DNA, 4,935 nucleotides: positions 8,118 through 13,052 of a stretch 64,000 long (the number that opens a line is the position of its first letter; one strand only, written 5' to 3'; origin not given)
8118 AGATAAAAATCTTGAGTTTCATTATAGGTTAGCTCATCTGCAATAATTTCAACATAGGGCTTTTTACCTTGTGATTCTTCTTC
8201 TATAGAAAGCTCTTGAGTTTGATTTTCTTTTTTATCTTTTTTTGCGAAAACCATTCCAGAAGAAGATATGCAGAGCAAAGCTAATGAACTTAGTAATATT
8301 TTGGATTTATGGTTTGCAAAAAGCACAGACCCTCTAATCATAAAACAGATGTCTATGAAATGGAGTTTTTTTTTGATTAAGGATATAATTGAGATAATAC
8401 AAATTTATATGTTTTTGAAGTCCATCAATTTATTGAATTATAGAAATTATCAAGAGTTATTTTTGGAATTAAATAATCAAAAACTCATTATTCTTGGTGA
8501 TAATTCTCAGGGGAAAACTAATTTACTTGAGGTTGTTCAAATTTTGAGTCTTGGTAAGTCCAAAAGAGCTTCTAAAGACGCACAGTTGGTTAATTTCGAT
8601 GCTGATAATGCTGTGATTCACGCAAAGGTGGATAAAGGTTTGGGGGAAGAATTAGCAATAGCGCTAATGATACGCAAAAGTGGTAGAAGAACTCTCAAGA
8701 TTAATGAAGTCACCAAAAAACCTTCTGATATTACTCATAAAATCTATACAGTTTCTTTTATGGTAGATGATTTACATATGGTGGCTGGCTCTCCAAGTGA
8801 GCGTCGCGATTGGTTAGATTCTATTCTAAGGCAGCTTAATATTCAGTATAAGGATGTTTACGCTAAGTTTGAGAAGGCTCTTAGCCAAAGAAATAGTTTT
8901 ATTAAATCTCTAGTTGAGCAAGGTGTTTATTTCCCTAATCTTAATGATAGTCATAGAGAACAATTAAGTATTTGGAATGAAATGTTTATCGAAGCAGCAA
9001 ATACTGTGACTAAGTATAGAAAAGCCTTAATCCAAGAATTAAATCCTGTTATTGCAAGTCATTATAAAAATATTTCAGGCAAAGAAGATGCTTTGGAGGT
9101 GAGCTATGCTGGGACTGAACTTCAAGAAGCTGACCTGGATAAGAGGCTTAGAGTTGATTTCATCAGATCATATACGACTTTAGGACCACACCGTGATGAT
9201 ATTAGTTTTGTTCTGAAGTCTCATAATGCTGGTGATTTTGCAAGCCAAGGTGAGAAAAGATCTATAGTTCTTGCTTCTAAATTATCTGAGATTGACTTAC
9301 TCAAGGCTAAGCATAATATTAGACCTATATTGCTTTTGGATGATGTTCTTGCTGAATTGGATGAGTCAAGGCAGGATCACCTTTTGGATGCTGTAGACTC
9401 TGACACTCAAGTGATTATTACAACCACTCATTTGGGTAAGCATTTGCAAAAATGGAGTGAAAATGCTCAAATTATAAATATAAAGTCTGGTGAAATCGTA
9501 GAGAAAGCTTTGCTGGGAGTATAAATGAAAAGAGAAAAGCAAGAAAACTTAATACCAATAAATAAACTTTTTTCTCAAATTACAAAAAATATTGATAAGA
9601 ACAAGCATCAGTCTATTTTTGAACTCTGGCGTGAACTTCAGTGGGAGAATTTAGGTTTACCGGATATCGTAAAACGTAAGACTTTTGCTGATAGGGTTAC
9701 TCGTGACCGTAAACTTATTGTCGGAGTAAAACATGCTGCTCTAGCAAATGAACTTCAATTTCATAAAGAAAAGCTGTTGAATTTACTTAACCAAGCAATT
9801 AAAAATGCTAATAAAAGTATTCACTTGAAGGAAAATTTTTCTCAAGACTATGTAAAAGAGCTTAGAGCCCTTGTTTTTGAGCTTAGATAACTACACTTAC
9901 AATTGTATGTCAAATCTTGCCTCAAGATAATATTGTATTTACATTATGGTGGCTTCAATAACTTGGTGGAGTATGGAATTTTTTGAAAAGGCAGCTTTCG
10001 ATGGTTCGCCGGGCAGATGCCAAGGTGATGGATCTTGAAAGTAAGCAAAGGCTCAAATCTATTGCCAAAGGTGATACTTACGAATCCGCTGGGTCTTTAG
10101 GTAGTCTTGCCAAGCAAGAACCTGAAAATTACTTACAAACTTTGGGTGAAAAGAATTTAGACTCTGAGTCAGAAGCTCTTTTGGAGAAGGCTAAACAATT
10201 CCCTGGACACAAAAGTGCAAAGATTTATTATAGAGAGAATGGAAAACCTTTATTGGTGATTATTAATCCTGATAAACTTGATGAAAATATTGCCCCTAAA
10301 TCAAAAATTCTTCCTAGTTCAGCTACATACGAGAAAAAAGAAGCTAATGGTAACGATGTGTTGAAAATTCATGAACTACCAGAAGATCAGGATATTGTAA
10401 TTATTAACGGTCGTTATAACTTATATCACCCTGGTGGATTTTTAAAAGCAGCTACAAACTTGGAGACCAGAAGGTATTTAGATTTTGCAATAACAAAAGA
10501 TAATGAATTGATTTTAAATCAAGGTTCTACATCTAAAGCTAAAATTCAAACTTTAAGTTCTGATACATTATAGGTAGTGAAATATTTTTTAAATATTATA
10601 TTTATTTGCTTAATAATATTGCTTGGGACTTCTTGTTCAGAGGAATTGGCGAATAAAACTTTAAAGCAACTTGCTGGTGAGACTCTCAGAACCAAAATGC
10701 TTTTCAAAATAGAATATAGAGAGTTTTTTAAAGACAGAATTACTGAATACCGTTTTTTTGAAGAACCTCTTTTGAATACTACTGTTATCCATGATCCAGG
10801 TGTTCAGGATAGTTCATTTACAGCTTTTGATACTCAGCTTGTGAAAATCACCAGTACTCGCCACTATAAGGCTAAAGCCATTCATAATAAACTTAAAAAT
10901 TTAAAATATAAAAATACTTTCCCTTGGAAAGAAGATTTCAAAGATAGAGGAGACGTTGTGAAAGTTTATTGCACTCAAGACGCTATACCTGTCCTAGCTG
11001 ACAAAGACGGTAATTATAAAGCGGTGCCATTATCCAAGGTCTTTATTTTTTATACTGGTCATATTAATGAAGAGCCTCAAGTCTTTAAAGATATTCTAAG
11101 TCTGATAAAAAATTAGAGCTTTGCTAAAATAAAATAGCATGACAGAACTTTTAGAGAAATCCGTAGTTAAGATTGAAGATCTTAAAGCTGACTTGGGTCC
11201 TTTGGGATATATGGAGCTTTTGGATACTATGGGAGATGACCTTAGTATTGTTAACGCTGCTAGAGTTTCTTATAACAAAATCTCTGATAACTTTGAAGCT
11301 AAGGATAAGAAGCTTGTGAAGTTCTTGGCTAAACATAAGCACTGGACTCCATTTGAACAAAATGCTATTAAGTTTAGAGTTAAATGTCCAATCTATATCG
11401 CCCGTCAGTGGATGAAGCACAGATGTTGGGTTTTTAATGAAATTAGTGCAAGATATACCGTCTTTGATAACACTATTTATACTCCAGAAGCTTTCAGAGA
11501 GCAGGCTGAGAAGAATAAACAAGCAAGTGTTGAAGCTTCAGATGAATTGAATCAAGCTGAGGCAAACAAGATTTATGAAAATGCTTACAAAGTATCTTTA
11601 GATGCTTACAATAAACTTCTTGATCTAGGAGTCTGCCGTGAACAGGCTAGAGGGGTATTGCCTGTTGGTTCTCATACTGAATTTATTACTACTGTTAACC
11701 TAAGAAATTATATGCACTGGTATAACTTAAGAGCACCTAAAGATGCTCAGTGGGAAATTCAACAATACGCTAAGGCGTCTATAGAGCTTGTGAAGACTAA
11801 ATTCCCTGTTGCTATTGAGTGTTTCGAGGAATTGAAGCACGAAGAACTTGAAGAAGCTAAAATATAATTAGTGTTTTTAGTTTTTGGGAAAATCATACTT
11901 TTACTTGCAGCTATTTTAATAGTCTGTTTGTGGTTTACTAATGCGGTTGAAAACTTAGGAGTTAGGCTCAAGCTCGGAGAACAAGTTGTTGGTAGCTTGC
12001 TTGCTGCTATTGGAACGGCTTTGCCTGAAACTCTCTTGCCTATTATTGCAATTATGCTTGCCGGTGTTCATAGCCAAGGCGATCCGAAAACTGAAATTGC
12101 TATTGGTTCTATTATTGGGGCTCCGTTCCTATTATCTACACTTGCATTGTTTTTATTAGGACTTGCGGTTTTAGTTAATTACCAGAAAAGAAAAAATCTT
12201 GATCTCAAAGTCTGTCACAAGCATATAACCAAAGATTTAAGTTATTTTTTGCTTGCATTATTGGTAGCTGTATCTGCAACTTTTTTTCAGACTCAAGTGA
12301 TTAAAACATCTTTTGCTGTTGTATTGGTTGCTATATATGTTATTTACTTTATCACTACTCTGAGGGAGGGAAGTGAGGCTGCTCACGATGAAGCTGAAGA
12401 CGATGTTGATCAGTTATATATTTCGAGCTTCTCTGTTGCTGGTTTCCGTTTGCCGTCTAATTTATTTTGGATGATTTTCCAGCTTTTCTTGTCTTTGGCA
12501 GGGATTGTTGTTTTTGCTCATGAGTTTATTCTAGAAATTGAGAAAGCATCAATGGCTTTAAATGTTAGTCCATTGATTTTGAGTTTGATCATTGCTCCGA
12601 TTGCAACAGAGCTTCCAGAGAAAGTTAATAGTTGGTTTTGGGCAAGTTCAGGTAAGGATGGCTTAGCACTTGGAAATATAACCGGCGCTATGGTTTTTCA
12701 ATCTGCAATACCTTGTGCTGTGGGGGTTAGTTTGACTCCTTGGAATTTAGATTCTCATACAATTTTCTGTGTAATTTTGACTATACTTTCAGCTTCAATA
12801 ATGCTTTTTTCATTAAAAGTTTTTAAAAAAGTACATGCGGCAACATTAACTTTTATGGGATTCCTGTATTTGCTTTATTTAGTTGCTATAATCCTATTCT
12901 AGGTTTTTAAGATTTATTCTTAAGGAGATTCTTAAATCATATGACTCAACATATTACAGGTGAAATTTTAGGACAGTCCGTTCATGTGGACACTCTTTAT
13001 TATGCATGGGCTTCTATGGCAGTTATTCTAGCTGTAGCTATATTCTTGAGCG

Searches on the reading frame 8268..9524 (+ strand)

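Call 74: search_protein_families(library=pfam, proteins=[window:8268-9524:+], max_evalue=0.01)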
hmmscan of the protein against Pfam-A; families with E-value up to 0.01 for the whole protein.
window:8268-9524:+ (418 aa): 4 families
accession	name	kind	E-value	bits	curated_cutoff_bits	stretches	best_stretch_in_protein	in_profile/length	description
PF02463.25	SMC_N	-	1e-14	54.9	40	1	49-402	1-211/220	RecF/RecN/SMC N terminal domain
PF13175.12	AAA_15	-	8.9e-07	29.3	32.1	1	48-259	1-243/374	AAA ATPase domain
PF13476.12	AAA_23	-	0.00015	22.9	27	1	52-141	1-85/201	AAA domain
PF13304.12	AAA_21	-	0.0023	18.5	27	0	74-94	3-23/304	AAA domain, putative AbiEii toxin, Type IV TA system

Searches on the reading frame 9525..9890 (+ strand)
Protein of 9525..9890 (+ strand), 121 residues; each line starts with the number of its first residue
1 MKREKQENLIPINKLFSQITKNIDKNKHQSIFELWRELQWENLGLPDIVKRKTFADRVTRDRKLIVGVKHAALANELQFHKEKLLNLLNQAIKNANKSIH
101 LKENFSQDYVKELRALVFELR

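Call 74: search_protein_families(library=pfam, proteins=[window:9525-9890:+], max_evalue=0.01)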
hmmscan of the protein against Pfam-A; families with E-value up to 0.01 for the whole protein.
window:9525-9890:+ (121 aa): 1 family
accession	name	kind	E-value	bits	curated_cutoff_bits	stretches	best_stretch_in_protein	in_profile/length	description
PF05258.17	DciA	-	1.3e-06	29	24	1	12-94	2-82/89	Dna[CI] antecedent, DciA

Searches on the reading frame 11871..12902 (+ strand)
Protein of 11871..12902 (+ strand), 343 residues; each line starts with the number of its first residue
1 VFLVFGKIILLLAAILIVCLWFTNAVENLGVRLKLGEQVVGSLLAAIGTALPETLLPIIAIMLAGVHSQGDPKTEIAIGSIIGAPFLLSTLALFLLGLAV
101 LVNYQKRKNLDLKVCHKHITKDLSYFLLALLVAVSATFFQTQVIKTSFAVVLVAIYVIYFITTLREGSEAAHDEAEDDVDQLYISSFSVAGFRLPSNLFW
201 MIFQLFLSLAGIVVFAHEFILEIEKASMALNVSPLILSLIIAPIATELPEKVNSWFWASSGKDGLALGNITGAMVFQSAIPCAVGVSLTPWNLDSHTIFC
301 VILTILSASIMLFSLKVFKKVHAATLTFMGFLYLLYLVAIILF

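Call 4: search_protein_families(library=pfam, proteins=[window:11871-12902:+], max_evalue=0.01)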
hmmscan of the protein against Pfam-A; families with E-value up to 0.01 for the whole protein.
window:11871-12902:+ (343 aa): 1 family
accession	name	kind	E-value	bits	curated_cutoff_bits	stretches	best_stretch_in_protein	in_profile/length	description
PF01699.29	Na_Ca_ex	-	2.5e-26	92.9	24.9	2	7-162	5-148/151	Sodium/calcium exchanger protein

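Call 6: search_protein_families(library=ncbifam, proteins=[window:11871-12902:+], max_evalue=0.001)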
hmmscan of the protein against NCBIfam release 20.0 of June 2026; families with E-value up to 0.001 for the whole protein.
window:11871-12902:+ (343 aa): 2 families
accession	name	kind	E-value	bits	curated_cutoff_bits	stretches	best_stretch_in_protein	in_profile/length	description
TIGR00367.1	TIGR00367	hypoth_equivalog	3.7e-20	72.3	179.65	1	3-333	3-305/312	calcium/sodium antiporter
NF008005.0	PRK10734.1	equivalog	6e-13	48.7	432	1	20-337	22-318/325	calcium/sodium antiporter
